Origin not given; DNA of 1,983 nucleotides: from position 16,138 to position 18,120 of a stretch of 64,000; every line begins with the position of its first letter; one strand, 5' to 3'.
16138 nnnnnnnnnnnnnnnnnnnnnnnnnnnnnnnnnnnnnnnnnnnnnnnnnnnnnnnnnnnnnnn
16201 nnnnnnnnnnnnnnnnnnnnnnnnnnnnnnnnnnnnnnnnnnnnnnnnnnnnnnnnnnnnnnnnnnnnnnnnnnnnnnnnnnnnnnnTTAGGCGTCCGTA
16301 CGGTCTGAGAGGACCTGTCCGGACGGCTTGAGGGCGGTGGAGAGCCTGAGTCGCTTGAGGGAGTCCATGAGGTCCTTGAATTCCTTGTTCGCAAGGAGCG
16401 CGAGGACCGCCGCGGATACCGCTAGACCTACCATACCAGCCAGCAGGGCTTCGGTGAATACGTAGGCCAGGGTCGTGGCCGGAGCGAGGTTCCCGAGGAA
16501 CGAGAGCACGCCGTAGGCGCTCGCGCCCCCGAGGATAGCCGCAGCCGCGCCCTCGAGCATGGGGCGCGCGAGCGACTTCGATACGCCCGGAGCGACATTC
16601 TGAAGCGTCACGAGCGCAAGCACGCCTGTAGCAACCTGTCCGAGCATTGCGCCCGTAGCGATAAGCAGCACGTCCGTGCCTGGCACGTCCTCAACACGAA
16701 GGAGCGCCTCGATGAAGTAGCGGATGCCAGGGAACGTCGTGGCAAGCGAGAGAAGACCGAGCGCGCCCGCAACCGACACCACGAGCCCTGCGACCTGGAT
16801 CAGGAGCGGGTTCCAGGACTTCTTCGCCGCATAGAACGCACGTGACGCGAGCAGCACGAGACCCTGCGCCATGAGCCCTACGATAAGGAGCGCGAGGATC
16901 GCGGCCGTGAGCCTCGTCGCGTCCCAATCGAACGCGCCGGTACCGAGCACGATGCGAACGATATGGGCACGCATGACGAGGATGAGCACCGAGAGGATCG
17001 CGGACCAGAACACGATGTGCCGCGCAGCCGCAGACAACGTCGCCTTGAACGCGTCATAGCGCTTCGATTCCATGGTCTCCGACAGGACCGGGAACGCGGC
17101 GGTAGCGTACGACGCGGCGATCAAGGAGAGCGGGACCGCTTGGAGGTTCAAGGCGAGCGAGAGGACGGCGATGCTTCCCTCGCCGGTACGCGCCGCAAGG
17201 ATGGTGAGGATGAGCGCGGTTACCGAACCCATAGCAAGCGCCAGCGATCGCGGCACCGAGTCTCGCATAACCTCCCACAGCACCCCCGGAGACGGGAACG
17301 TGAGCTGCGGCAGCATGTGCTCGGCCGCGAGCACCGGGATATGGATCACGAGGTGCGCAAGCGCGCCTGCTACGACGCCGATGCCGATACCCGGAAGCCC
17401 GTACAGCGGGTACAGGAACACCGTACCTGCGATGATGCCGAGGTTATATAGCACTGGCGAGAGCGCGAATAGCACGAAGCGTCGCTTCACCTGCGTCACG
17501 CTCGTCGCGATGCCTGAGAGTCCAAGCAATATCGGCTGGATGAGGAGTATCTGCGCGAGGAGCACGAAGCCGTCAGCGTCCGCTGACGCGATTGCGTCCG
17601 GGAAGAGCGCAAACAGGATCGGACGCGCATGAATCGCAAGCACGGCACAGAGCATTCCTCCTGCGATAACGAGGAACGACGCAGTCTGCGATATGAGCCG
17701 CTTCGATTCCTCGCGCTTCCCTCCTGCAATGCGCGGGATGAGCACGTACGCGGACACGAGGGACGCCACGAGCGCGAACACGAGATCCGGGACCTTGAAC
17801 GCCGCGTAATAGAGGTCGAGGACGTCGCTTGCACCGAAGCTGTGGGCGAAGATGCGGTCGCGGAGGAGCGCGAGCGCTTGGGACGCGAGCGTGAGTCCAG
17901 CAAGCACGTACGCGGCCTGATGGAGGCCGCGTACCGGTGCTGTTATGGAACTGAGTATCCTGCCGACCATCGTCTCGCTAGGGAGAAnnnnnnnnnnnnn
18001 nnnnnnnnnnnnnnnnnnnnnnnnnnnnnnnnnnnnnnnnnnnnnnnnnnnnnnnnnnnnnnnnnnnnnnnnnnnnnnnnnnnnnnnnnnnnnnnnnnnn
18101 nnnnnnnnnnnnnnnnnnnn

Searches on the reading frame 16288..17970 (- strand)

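Call 17: search_protein_families(library=pfam, proteins=[window:16288-17970:-], max_evalue=0.0001)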
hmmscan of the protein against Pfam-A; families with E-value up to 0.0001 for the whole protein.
window:16288-17970:- (560 aa): 1 family
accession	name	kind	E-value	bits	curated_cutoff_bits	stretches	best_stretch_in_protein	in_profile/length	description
PF03023.19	MurJ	-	2.2e-49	168.8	27.4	1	41-408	1-373/451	Lipid II flippase MurJ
